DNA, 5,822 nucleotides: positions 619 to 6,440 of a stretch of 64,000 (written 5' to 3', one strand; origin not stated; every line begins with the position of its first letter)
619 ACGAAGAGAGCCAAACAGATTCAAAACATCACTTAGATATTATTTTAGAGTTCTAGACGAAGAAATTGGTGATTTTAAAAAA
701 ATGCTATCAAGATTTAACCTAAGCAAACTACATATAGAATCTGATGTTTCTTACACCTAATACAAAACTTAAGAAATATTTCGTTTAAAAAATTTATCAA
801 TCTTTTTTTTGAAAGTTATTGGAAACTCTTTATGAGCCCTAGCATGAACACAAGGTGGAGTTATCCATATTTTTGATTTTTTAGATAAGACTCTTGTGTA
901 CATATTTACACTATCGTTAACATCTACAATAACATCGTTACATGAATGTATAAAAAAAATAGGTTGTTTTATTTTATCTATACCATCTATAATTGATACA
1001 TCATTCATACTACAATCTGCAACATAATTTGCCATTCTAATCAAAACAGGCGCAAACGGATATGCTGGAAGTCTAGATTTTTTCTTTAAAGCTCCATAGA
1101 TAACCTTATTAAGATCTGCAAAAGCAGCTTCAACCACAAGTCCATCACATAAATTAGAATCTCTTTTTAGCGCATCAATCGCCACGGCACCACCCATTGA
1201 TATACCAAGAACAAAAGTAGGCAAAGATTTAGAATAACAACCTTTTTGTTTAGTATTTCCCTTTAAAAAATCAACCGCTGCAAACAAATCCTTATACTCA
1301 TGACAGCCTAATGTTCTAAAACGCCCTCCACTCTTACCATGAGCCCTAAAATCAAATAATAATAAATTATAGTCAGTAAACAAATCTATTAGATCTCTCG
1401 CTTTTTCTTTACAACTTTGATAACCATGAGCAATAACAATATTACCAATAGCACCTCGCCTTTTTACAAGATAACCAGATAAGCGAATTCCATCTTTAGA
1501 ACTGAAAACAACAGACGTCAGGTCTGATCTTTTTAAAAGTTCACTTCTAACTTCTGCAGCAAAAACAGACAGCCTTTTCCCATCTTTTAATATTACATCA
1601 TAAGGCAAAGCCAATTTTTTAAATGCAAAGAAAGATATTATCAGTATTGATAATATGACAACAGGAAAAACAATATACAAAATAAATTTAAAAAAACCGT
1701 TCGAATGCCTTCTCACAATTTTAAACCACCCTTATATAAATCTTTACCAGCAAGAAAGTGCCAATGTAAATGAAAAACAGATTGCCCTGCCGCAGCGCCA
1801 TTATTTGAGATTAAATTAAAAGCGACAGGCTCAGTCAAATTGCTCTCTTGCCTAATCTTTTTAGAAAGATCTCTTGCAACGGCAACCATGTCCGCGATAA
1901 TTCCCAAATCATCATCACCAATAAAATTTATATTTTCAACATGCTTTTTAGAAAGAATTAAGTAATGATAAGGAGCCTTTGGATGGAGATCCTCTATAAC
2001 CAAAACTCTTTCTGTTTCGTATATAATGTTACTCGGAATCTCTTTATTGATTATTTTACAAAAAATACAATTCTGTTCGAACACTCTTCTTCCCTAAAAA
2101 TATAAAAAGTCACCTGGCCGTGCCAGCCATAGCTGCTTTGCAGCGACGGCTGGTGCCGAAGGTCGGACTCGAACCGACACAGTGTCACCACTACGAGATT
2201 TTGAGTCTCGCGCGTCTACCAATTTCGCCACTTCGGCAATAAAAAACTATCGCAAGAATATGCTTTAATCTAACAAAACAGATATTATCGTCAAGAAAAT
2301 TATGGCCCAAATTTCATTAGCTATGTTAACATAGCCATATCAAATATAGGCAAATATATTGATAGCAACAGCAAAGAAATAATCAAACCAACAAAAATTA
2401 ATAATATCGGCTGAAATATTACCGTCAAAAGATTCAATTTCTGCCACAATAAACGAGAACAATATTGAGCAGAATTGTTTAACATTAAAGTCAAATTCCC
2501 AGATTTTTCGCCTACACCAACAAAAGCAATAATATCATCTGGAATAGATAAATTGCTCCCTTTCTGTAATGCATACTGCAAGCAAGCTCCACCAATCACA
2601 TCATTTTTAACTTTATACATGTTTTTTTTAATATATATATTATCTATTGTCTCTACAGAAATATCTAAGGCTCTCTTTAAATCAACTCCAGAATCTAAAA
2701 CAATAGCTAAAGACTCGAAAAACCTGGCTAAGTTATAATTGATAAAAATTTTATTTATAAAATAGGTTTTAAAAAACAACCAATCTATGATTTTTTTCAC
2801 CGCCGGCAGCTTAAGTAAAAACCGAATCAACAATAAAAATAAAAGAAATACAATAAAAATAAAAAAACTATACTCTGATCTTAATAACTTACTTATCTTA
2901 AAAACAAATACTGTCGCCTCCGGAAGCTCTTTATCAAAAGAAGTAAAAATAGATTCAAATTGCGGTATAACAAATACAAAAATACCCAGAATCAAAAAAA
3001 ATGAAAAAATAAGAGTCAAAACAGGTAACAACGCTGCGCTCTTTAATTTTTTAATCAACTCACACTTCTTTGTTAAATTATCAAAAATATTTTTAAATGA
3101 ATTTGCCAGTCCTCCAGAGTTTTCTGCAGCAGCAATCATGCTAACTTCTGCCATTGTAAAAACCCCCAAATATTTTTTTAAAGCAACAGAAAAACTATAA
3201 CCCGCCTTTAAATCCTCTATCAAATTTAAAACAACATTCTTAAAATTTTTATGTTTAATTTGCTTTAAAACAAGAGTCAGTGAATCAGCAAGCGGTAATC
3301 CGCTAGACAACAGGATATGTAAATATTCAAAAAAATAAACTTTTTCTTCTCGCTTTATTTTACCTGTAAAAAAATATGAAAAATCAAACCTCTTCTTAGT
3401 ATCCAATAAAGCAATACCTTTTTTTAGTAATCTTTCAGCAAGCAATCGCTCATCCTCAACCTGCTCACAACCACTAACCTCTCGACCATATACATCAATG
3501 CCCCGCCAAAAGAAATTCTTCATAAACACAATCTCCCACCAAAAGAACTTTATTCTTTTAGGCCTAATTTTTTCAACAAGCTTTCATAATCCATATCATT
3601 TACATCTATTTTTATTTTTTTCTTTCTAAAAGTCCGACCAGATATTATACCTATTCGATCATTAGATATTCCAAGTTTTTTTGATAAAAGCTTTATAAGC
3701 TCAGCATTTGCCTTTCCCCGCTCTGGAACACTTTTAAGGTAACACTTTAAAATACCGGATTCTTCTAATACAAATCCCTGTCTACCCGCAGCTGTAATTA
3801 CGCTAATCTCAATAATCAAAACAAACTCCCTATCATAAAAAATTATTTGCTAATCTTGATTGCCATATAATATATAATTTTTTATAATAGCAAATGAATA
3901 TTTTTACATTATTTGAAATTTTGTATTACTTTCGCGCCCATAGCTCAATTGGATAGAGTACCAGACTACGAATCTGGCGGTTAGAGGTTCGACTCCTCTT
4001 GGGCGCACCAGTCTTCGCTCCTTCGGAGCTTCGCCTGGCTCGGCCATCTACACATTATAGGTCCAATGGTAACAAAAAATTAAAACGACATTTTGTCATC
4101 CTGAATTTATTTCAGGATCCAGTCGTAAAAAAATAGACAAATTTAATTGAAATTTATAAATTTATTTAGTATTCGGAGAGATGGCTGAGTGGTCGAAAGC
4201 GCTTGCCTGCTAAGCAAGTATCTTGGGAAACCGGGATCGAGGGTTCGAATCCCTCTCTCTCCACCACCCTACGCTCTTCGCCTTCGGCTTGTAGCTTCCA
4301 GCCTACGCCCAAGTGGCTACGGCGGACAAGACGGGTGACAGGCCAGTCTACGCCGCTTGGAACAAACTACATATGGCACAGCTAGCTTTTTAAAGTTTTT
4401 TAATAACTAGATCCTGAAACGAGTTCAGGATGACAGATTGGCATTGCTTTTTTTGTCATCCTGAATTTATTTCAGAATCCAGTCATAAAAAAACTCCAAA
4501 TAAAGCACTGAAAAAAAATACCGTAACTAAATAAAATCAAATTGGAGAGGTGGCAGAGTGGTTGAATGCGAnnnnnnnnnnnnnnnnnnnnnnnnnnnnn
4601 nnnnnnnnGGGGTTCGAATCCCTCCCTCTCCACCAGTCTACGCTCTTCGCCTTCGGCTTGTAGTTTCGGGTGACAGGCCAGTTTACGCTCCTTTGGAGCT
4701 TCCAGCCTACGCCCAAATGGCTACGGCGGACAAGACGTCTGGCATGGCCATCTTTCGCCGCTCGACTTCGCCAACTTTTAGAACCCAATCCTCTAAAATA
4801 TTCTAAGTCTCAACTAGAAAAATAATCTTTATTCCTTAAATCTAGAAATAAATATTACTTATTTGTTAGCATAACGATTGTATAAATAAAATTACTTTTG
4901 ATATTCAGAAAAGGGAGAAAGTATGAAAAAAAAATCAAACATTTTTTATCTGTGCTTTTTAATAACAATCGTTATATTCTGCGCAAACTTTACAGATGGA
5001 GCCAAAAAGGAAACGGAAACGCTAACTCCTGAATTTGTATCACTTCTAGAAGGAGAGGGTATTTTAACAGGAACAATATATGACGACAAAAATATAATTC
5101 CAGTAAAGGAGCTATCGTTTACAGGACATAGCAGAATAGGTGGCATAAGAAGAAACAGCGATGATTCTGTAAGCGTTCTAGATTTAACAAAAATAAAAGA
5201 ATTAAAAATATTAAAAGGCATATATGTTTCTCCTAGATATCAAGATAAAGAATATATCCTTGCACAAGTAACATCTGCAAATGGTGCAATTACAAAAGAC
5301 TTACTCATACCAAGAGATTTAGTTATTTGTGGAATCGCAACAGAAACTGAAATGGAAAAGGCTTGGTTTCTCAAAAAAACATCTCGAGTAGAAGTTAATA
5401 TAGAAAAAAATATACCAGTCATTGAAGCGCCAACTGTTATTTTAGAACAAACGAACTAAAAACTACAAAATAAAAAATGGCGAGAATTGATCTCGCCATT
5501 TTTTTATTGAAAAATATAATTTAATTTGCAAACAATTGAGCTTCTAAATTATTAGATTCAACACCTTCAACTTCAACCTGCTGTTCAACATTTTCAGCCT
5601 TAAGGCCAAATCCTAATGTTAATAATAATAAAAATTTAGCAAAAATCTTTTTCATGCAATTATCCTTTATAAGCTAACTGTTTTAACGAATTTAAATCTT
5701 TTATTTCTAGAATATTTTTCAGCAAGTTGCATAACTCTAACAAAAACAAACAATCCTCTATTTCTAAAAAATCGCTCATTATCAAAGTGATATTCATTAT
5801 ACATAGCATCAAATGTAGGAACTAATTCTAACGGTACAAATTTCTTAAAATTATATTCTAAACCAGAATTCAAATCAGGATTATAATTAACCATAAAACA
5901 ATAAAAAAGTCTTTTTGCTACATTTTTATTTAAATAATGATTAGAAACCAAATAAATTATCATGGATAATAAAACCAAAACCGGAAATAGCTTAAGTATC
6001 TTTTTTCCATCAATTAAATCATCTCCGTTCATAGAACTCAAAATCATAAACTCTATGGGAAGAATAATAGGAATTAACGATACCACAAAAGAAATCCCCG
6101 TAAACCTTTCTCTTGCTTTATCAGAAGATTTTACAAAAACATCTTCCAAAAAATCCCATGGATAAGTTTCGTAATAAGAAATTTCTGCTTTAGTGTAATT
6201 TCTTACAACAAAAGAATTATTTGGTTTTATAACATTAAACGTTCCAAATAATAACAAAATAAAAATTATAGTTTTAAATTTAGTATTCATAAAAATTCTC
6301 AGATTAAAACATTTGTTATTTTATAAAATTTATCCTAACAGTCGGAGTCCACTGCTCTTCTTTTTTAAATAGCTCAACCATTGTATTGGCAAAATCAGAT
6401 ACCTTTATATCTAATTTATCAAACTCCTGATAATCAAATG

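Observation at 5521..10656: Seven-gene operon built around three signal-peptide Hint-like proteins: candidate autoprocessing toxin/immunity system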

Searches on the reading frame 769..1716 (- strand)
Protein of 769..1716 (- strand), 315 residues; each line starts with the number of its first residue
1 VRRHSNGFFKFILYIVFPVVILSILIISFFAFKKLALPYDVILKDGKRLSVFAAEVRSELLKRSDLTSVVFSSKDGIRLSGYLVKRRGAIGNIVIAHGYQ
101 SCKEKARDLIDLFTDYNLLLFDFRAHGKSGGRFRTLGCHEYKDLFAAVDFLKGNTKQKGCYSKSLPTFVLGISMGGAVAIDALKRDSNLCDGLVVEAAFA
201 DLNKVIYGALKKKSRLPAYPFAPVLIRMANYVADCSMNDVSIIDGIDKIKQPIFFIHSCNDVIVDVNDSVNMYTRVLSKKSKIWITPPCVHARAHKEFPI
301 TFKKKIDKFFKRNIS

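Call 97: search_protein_families(library=pfam, proteins=[window:769-1716:-], max_evalue=0.001)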
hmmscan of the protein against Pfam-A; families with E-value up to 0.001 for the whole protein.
window:769-1716:- (315 aa): 5 families
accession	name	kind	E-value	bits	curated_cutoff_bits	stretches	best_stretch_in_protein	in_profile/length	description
PF12146.15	Hydrolase_4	-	1.1e-16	61.4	27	1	91-205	5-116/239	Serine aminopeptidase, S33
PF00561.26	Abhydrolase_1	-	2.7e-06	27.7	25.8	1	93-211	3-118/245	alpha/beta hydrolase fold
PF12697.13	Abhydrolase_6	-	3.3e-06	28.4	26.3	1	93-205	1-94/217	Alpha/beta hydrolase family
PF00326.27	Peptidase_S9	-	4.6e-06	26.7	22.6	1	131-314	30-210/213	Prolyl oligopeptidase family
PF02129.25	Peptidase_S15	-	3.7e-05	24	23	0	116-206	52-137/262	X-Pro dipeptidyl-peptidase (S15 family)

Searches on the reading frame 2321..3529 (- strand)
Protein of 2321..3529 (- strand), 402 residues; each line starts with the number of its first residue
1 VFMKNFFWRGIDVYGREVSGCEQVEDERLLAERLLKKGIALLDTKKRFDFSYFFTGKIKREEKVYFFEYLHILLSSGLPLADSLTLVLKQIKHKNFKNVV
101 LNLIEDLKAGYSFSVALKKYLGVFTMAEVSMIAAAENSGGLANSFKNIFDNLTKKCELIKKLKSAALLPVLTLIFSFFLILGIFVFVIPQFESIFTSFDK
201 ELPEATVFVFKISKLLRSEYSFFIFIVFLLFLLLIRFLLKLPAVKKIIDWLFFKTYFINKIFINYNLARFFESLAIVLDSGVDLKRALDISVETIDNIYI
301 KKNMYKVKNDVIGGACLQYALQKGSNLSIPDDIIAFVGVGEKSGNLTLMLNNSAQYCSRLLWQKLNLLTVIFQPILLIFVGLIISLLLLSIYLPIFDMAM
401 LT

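Call 97: search_protein_families(library=pfam, proteins=[window:2321-3529:-], max_evalue=0.001)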
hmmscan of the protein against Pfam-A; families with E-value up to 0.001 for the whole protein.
window:2321-3529:- (402 aa): 1 family
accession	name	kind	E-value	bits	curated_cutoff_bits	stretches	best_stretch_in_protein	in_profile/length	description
PF00482.28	T2SSF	-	7.6e-44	149.1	25.2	2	66-189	1-125/125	Type II secretion system (T2SS), protein F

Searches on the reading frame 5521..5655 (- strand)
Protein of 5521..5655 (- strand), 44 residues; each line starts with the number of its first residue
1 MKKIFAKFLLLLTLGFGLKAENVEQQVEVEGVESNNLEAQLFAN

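Call 3: search_protein_families(library=pfam, proteins=[window:5521-5655:-], max_evalue=1)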
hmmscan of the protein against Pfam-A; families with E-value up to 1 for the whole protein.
window:5521-5655:- (44 aa): 0 families

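Call 4: search_protein_families(library=ncbifam, proteins=[window:5521-5655:-], max_evalue=1)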
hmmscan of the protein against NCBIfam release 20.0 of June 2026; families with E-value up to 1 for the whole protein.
window:5521-5655:- (44 aa): 0 families

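Call 96: search_protein_families(library=padloc, proteins=[window:5521-5655:-], max_evalue=0.01)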
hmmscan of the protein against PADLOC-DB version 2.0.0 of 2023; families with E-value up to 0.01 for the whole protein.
window:5521-5655:- (44 aa): 0 families

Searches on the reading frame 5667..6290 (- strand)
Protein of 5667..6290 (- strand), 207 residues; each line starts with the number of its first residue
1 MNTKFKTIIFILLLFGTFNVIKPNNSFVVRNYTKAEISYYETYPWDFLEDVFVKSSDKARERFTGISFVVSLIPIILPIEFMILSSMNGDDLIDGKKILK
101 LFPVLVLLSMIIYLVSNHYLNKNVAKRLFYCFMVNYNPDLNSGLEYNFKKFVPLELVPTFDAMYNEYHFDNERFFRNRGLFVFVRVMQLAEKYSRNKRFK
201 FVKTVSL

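Call 3: search_protein_families(library=pfam, proteins=[window:5667-6290:-], max_evalue=1)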
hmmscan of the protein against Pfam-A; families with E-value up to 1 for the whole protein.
window:5667-6290:- (207 aa): 2 families
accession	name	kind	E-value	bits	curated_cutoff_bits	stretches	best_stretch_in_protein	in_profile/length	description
PF09991.14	DUF2232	-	0.0097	15.5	27.8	1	96-130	155-189/290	Predicted membrane protein (DUF2232)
PF13197.11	DUF4013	-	0.41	10.9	26.9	1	63-115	50-100/168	Protein of unknown function (DUF4013)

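Call 4: search_protein_families(library=ncbifam, proteins=[window:5667-6290:-], max_evalue=1)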
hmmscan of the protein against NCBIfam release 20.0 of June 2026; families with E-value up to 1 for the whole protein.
window:5667-6290:- (207 aa): 0 families

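Call 96: search_protein_families(library=padloc, proteins=[window:5667-6290:-], max_evalue=0.01)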
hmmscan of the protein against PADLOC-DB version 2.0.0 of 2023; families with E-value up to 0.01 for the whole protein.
window:5667-6290:- (207 aa): 0 families
